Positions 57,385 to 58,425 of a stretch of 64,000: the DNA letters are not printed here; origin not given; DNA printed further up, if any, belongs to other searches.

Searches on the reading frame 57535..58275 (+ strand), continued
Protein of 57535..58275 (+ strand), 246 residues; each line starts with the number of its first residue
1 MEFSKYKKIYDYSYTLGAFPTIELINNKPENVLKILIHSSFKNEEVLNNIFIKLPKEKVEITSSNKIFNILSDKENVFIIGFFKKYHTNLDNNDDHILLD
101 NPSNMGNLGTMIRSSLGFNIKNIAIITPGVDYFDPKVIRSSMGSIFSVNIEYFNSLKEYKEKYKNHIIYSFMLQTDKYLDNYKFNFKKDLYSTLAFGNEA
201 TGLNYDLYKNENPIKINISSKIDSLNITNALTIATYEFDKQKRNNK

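Call 24: search_solved_structures(query=window:57535-58275:+, max_evalue=0.001, show_alignments=2)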
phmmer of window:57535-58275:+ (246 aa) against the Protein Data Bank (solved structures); distinct sequences matched with E-value up to 0.001: 16.
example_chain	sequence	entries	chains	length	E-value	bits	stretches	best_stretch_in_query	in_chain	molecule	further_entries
1x7o_A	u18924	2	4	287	3.1e-11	46.6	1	97-242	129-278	rRNA methyltransferase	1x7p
5kzk_A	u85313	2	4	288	1.2e-08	38.2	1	64-237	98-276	Probable RNA methyltransferase, TrmH family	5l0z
7e3t_A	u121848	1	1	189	1.9e-07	34.2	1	96-240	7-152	Putative tRNA (cytidine(34)-2'-O)-methyltransferase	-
9j5p_B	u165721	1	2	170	2.8e-07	33.7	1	94-242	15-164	Putative tRNA (cytidine(34)-2'-O)-methyltransferase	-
4pzk_A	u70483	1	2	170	3.3e-07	33.5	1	96-242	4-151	tRNA (cytidine(34)-2'-O)-methyltransferase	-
8w9u_A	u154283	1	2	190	7.6e-07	32.3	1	96-242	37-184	Putative tRNA (cytidine(34)-2'-O)-methyltransferase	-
3nk6_A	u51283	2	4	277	2.2e-06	30.8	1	90-238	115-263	23S rRNA methyltransferase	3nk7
2i6d_A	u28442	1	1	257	7.3e-06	29.1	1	97-151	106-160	RNA methyltransferase, TrmH family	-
7qiu_A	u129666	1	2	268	1.1e-05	28.5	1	97-237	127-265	rRNA methylase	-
1ipa_A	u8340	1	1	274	1.5e-05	28.1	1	104-242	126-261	RNA 2'-O-RIBOSE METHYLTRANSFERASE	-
9hcc_x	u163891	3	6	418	1.8e-05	27.8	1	97-150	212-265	rRNA methyltransferase 3, mitochondrial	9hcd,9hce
3gyq_A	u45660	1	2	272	2.8e-05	27.2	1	93-238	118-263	rRNA (adenosine-2'-O-)-methyltransferase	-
4x3l_A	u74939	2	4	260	3e-05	27.1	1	104-241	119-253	RNA 2'-O ribose methyltransferase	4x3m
9h1k_A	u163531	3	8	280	3.3e-05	26.9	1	104-241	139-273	23S rRNA methyltransferase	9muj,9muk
7oi6_z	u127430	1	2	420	3.3e-05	26.9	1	97-150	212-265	rRNA methyltransferase 3, mitochondrial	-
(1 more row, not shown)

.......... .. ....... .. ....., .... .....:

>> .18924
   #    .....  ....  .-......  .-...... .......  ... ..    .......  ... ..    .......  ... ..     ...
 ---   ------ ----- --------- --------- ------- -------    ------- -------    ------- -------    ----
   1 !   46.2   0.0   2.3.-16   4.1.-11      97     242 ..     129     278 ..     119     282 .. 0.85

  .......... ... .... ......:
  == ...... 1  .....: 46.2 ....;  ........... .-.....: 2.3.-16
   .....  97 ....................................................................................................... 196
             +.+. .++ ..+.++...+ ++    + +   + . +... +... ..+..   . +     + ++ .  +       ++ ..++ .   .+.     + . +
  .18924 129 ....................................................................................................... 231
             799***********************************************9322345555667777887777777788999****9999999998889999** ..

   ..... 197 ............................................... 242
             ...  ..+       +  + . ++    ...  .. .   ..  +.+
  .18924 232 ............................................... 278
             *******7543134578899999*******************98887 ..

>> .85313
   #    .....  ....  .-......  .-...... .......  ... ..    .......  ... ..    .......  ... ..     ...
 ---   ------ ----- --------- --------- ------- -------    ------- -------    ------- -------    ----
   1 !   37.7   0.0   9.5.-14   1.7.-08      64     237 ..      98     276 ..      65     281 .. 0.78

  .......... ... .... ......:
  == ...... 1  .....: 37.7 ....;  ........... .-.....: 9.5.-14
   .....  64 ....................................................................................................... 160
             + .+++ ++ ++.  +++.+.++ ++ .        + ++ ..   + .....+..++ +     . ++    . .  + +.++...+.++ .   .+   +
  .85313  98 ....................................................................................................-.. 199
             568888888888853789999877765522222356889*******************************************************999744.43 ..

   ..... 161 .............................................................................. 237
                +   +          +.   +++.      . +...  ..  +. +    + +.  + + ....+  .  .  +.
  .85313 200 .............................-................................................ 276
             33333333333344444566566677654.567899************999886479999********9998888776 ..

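Call 44: search_solved_structures(query=A2, max_evalue=0.01, show_alignments=2)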
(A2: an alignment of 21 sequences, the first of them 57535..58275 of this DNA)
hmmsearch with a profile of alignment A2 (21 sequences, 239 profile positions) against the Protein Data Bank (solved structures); distinct sequences matched with E-value up to 0.01: 44.
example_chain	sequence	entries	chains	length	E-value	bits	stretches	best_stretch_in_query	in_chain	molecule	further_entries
5kzk_A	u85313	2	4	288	1.2e-19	73.9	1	58-234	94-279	Probable RNA methyltransferase, TrmH family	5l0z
7e3t_A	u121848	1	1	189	4.9e-14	55.5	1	89-235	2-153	Putative tRNA (cytidine(34)-2'-O)-methyltransferase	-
7qiu_A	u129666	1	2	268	2.4e-13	53.3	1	82-232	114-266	rRNA methylase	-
1x7o_A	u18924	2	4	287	3.5e-13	52.7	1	95-236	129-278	rRNA methyltransferase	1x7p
9hcc_x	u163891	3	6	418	8.3e-13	51.5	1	95-149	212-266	rRNA methyltransferase 3, mitochondrial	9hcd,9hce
9h1k_A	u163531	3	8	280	8.4e-13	51.5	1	59-236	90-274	23S rRNA methyltransferase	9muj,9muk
4x3l_A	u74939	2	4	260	3.2e-12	49.6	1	59-236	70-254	RNA 2'-O ribose methyltransferase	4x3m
7oi6_z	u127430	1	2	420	4.8e-12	49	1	95-148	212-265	rRNA methyltransferase 3, mitochondrial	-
4pzk_A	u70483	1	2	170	6.1e-12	48.7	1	94-237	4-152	tRNA (cytidine(34)-2'-O)-methyltransferase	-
3l8u_A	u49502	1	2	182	1.8e-11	47.1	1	82-236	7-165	Putative rRNA methylase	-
3nk6_A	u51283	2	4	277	6.8e-11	45.2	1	92-234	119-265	23S rRNA methyltransferase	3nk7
8w9u_A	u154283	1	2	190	3.7e-10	42.9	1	89-237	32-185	Putative tRNA (cytidine(34)-2'-O)-methyltransferase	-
9j5p_B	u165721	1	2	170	3.7e-10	42.8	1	93-237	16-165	Putative tRNA (cytidine(34)-2'-O)-methyltransferase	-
1ipa_A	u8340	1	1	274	1.6e-09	40.7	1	61-236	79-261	RNA 2'-O-RIBOSE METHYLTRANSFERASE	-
3gyq_A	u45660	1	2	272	1.7e-09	40.6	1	92-232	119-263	rRNA (adenosine-2'-O-)-methyltransferase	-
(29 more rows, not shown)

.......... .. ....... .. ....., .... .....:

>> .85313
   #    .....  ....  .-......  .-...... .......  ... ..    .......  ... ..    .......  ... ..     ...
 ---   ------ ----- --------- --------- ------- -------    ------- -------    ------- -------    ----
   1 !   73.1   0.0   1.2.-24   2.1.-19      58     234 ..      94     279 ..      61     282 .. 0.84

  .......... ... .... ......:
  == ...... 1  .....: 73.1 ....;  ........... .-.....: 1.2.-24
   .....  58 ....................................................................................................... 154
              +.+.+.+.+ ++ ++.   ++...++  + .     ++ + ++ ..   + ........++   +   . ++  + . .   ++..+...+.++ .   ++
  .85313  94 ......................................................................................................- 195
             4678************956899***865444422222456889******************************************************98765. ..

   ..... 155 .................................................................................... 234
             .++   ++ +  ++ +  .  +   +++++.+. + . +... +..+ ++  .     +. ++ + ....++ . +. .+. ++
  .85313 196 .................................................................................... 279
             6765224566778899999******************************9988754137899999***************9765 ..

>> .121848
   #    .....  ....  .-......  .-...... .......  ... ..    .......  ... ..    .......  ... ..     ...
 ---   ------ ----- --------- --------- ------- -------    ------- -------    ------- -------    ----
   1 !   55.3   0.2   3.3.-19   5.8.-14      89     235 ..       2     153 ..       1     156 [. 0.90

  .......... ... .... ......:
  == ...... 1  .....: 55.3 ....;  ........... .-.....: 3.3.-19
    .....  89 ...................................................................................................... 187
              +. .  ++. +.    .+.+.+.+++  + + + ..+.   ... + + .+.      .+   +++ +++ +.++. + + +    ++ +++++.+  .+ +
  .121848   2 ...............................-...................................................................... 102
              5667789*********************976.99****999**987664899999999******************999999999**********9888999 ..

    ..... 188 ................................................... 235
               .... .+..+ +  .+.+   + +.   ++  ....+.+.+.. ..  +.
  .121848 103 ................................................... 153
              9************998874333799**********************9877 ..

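Call 49: search_dna_similar(query=window:57535-58275:+, collection=plasmids, mode=protein, max_rows=10)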
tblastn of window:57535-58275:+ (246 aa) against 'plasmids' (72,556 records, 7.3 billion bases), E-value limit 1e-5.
Records with a match: 9; places in all: 9; records where one place covers at least 80% of the query: 0.
Best place of each record, by identity: <60% 9.
By first word of the organism name: Streptomyces 5; Prevotella 3; Mesomycoplasma 1.
By predicted mobility (MOB-suite, as given by PLSDB): non-mobilizable 6; mobilizable 3.
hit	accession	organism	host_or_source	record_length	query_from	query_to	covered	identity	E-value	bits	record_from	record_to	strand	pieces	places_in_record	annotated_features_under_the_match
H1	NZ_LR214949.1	Mesomycoplasma hyorhinis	Uninoculated HEP-2 tissue culture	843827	106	241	55%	33.6%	3e-8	61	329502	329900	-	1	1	RNA methyltransferase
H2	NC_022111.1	Prevotella sp. oral taxon 299 str. F0039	Homo sapiens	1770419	106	241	55%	32.9%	5e-9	63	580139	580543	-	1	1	none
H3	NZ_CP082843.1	Prevotella nigrescens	-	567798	106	241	55%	31.0%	7e-9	63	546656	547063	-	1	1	RNA methyltransferase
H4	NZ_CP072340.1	Prevotella nigrescens F0103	Homo sapiens,whole organism,human oral ...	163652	106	241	55%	29.6%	3e-8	61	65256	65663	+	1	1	RNA methyltransferase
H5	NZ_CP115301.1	Streptomyces camelliae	microorganism,rhizosphere soil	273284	102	242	57%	27.6%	7e-8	60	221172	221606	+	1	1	TrmH family RNA methyltransferase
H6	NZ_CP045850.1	Streptomyces clavuligerus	pure culture single spore ...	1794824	102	242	57%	26.2%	1e-10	68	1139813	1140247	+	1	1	none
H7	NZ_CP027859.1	Streptomyces clavuligerus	Cell culture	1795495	102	242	57%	26.2%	1e-10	68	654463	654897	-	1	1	none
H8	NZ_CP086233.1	Streptomyces clavuligerus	whole organism,soil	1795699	102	242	57%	26.2%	1e-10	68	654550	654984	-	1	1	none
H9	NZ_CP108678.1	Streptomyces sp. NBC_01216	-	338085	102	204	42%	29.2%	2e-6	56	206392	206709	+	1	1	none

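Call 51: predict_structure(alignment_id=A2)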
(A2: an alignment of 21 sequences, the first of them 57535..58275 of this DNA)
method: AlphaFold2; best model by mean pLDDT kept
length: 246 residues; sequences in the alignment: 21
mean_pLDDT: 94.2   pTM: 0.90
mean pLDDT of the five models: 94.2, 92.9, 92.2, 92.1, 90.9
residues with pLDDT >= 90: 211; 70-90: 33; 50-70: 2; < 50: 0
segments of 3 or more residues with pLDDT < 50: none
pLDDT, mean of each block of 10 residues (from residue 1): 89 96 97 97 95 96 90 84 97 97 89 97 95 95 97 98 97 95 91 93 94 95 90 97 88
secondary structure, 60 per line:
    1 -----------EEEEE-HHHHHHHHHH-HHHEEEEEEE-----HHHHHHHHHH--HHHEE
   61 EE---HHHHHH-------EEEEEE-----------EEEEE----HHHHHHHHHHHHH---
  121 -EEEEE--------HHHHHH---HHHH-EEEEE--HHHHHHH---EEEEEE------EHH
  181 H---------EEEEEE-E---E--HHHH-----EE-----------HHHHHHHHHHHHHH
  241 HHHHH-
elements in order: E12-16 H18-27 E32-38 H44-53 E59-62 H66-71 E79-84 E96-100 H105-117 E122-126 H135-140 H144-147 E149-153 H156-162 E166-171 E191-196 H205-208 H227-245

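Call 53: fold_search(model_id=the predicted structure, library=pdb)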
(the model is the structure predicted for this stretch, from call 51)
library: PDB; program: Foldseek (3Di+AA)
matches with E <= 10: 1334; with E <= 0.001: 136
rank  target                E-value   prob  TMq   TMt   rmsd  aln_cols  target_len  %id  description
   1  1x7p_A                1.4e-16  1.00  0.79  0.74   3.0       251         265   20  Crystal structure of the SpoU Methyltransferase AviRb from Streptomyces viridochromogenes in complex with the cofactor (released 2005-01-25)
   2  1x7o_A                2.3e-16  1.00  0.78  0.73   3.1       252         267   19  Crystal structure of the SpoU Methyltransferase AviRb from Streptomyces viridochromogenes (released 2005-01-25)
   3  7qiu_A                3.6e-16  1.00  0.72  0.71   3.7       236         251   22  YsgA 23s RNA methyltransferase from Bacillus subtilis (released 2022-12-28)
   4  1x7o_B                4.6e-16  1.00  0.80  0.77   2.7       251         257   18  Crystal structure of the SpoU Methyltransferase AviRb from Streptomyces viridochromogenes (released 2005-01-25)
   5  1x7p_B                5.6e-16  1.00  0.78  0.76   2.7       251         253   20  Crystal structure of the SpoU Methyltransferase AviRb from Streptomyces viridochromogenes in complex with the cofactor (released 2005-01-25)
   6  9muj_A                7.2e-16  1.00  0.75  0.71   4.5       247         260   17  RlmR 23S rRNA methyltransferase from Thermus thermophilus in complex with methylated rRNA (Um2552) and S-adenosyl-L-ho (released 2025-04-23)
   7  7qiu_B                1.2e-15  1.00  0.77  0.76   3.0       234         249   22  YsgA 23s RNA methyltransferase from Bacillus subtilis (released 2022-12-28)
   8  5kzk_B                1.6e-15  1.00  0.72  0.69   4.1       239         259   19  Crystal Structure of rRNA methyltransferase from Sinorhizobium meliloti (released 2017-08-02)
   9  9h1k_A                1.9e-15  1.00  0.77  0.73   3.2       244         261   18  RlmR 23S rRNA methyltransferase from Thermus thermophilus in complex with rRNA and S-adenosyl-L-homocysteine (SAH) (released 2025-04-23)
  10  5kzk_A                2.6e-15  1.00  0.77  0.72   3.3       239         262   18  Crystal Structure of rRNA methyltransferase from Sinorhizobium meliloti (released 2017-08-02)
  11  3nk7_A                3.6e-15  1.00  0.76  0.71   2.8       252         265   17  Structure of the Nosiheptide-resistance methyltransferase S-adenosyl-L-methionine Complex (released 2010-07-21)
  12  5l0z_B                4.3e-15  1.00  0.74  0.70   4.1       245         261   20  Crystal Structure of AdoMet bound rRNA methyltransferase from Sinorhizobium meliloti (released 2017-08-02)
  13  3nk7_B                4.6e-15  1.00  0.78  0.72   3.1       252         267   17  Structure of the Nosiheptide-resistance methyltransferase S-adenosyl-L-methionine Complex (released 2010-07-21)
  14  9h1k_B                4.9e-15  1.00  0.77  0.73   3.4       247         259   19  RlmR 23S rRNA methyltransferase from Thermus thermophilus in complex with rRNA and S-adenosyl-L-homocysteine (SAH) (released 2025-04-23)
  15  2i6d                  5.2e-15  1.00  0.73  0.72   3.7       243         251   18  The structure of a putative RNA methyltransferase of the TrmH family from Porphyromonas gingivalis. (released 2006-10-17)
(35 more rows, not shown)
